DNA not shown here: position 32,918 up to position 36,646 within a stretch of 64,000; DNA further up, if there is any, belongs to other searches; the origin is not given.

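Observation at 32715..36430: Chimeric ThuA + TIM-barrel + 2x FISUMP gene with a sharp GC drop over the FISUMP half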

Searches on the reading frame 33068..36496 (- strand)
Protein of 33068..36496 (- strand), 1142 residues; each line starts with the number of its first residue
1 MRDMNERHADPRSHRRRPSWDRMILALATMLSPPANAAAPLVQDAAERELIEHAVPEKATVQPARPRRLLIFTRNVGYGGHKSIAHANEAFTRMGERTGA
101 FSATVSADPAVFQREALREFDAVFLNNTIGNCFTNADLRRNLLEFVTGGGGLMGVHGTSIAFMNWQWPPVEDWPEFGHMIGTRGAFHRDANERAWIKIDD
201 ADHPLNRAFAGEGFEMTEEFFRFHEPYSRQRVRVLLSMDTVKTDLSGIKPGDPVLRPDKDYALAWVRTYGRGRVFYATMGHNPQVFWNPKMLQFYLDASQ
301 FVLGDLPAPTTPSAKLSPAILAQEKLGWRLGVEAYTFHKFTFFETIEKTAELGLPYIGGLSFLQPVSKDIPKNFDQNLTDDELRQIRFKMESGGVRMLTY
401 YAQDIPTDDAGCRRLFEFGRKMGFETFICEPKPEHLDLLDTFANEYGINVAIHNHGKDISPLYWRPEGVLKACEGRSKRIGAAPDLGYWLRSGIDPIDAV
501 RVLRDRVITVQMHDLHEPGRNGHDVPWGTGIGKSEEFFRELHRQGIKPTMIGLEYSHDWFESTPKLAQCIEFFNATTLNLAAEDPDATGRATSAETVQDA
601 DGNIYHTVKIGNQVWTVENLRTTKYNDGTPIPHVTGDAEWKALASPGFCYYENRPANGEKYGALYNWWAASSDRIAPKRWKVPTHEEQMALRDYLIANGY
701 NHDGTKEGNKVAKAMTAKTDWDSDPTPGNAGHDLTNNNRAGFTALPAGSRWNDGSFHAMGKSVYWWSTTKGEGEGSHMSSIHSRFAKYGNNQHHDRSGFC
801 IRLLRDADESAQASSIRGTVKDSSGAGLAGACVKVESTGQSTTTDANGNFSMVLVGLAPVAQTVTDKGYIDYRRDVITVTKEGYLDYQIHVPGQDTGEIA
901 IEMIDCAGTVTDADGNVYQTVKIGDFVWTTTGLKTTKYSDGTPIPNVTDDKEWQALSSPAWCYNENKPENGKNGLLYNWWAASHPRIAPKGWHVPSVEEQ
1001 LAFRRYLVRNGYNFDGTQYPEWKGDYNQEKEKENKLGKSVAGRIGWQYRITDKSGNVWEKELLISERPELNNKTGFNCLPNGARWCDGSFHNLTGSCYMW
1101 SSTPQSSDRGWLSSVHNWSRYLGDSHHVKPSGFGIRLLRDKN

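Call 5: search_protein_families(library=pfam, proteins=[window:33068-36496:-], max_evalue=0.01)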
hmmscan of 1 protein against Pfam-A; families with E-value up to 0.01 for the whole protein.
window:33068-36496:- (1142 aa): 6 families
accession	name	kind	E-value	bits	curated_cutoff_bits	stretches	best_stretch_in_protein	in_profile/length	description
PF09603.15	Fib_succ_major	-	3.9e-59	200.5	33.9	2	608-805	1-187/187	Fibrobacter succinogenes major domain (Fib_succ_major)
PF06283.17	ThuA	-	1.8e-35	123.5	33.4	1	68-301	1-208/209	Trehalose utilisation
PF01261.30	AP_endonuc_2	-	6e-11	42.9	31.1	1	437-572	109-245/249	Xylose isomerase-like TIM barrel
PF13620.12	CarboxypepD_reg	-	1.2e-10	42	32.3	1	815-887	1-77/82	Carboxypeptidase regulatory-like domain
PF13715.12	CarbopepD_reg_2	-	6.6e-07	29.7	32.2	1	816-853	1-39/88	CarboxypepD_reg-like domain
PF25020.1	TTR_TEN1-4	-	0.00095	19.5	27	1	810-877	3-72/86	Teneurin TTR-like domain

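Call 6: search_protein_families(library=ncbifam, proteins=[window:33068-36496:-], max_evalue=0.01)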
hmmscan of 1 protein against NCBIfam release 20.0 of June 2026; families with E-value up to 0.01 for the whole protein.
window:33068-36496:- (1142 aa): 2 families
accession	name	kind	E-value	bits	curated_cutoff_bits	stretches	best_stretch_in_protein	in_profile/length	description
TIGR02145.1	Fib_succ_major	domain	1.3e-40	139.9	41.65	2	600-806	6-176/176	FISUMP domain-containing protein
TIGR04056.1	OMP_RagA_SusC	subfamily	2e-06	26.5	368.25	1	816-854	3-41/981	SusC/RagA family TonB-linked outer membrane protein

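Call 10: find_encoding_contigs(protein=window:33068-36496:-, flank=3000, max_places=6)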
Protein window:33068-36496:- (1142 aa): 9 contigs read that carry it; 4 places shown.
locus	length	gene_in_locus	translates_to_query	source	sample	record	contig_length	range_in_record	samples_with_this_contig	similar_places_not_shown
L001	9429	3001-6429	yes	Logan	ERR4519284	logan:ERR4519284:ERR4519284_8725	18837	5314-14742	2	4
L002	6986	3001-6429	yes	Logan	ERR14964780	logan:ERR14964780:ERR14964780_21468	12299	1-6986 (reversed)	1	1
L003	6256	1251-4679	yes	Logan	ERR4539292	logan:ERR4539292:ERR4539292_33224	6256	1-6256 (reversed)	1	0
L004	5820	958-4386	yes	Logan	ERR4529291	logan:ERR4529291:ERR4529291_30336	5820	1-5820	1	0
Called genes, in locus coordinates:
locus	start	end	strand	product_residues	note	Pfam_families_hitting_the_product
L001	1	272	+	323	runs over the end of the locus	PF01261:AP_endonuc_2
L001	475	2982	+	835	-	PF22124:Glyco_hydro_95_cat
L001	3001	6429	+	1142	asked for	PF06283:ThuA, PF01261:AP_endonuc_2, PF09603:Fib_succ_major, PF13620:CarboxypepD_reg, PF13715:CarbopepD_reg_2 (weak), PF09603:Fib_succ_major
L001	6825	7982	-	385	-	PF00331:Glyco_hydro_10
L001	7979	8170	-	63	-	-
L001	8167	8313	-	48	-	-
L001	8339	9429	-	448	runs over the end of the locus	PF00331:Glyco_hydro_10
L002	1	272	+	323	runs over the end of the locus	PF01261:AP_endonuc_2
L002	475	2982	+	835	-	PF22124:Glyco_hydro_95_cat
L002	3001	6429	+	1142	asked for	PF06283:ThuA, PF01261:AP_endonuc_2, PF09603:Fib_succ_major, PF13620:CarboxypepD_reg, PF13715:CarbopepD_reg_2 (weak), PF09603:Fib_succ_major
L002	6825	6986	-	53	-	?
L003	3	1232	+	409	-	?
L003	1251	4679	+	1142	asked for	PF06283:ThuA, PF01261:AP_endonuc_2, PF09603:Fib_succ_major, PF13620:CarboxypepD_reg, PF13715:CarbopepD_reg_2 (weak), PF09603:Fib_succ_major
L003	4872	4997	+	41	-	-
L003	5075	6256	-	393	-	?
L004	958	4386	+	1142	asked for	PF06283:ThuA, PF01261:AP_endonuc_2, PF09603:Fib_succ_major, PF13620:CarboxypepD_reg, PF13715:CarbopepD_reg_2 (weak), PF09603:Fib_succ_major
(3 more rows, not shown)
